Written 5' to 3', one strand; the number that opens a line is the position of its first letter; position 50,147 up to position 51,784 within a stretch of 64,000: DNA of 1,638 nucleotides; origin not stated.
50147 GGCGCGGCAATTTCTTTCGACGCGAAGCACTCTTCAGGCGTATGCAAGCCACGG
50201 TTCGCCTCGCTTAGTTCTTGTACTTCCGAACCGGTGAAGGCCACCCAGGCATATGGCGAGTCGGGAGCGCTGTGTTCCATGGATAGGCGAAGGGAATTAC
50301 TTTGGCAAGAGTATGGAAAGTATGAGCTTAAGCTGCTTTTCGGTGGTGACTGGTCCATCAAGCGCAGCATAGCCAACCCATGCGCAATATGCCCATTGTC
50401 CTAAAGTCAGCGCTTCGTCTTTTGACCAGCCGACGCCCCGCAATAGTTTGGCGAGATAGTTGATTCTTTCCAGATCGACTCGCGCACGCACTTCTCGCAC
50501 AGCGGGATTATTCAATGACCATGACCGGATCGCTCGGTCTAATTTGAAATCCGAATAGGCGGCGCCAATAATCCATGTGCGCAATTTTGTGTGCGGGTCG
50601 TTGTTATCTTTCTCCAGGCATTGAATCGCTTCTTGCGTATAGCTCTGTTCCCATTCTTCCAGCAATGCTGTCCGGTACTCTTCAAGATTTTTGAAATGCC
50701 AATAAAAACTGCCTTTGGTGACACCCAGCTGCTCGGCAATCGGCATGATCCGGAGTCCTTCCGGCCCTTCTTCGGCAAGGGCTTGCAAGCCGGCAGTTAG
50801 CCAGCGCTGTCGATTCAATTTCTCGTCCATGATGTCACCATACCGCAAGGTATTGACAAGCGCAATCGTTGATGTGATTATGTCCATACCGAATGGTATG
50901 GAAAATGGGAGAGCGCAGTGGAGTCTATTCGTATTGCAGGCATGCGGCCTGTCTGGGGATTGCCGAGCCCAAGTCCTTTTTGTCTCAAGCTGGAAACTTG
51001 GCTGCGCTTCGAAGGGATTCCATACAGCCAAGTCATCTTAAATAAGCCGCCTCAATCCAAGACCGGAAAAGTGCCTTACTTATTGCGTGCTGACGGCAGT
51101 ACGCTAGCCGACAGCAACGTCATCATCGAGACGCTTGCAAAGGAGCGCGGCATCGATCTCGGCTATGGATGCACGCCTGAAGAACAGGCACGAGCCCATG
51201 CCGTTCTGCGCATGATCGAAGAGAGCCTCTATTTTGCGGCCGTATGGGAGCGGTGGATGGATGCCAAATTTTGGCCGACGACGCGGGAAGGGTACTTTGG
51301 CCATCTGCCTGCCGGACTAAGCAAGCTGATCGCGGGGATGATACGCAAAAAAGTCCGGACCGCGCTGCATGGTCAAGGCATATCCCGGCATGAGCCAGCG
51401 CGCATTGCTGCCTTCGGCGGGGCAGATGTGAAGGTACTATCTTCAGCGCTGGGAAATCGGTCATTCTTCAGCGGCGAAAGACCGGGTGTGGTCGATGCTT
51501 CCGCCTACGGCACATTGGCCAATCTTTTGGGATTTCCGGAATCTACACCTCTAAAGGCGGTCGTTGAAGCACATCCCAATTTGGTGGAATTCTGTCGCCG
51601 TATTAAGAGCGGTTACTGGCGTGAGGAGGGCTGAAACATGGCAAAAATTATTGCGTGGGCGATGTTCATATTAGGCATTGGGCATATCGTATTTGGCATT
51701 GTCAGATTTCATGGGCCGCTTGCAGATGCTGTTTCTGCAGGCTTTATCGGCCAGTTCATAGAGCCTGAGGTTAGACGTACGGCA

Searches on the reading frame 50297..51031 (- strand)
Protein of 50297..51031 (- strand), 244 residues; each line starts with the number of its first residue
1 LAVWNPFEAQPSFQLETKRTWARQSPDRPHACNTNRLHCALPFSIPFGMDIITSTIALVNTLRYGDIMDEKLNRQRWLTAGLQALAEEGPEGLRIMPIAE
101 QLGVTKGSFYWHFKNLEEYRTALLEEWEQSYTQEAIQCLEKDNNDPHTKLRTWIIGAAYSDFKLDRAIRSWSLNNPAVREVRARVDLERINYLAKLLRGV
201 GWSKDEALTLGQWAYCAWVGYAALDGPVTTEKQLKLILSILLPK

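Call 9: search_protein_families(library=pfam, proteins=[window:50297-51031:-], max_evalue=0.01)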
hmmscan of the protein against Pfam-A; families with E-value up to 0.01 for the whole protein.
window:50297-51031:- (244 aa): 1 family
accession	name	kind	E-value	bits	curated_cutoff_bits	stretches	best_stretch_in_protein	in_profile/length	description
PF00440.29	TetR_N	-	4.5e-08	33.2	24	1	78-115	2-39/47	Bacterial regulatory proteins, tetR family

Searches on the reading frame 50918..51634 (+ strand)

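Call 9: search_protein_families(library=pfam, proteins=[window:50918-51634:+], max_evalue=0.01)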
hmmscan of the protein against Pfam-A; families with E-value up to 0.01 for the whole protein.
window:50918-51634:+ (238 aa): 6 families
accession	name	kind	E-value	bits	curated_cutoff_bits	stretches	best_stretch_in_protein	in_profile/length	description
PF17172.10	GST_N_4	-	5.3e-26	91.7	30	1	20-117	1-98/99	Glutathione S-transferase N-terminal domain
PF17171.9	GST_C_6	-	6.1e-17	61.6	28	1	169-229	3-64/64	Glutathione S-transferase, C-terminal domain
PF10568.15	Tom37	-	1.1e-11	45.6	25.1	1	22-138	1-119/124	Outer mitochondrial membrane transport complex protein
PF13409.12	GST_N_2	-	4.8e-08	33.9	25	1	19-75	2-69/70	Glutathione S-transferase, N-terminal domain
PF13417.12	GST_N_3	-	9.1e-06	26.4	22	1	19-76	7-70/75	Glutathione S-transferase, N-terminal domain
PF13410.11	GST_C_2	-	0.00021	21.7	24.9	1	171-228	15-69/69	Glutathione S-transferase, C-terminal domain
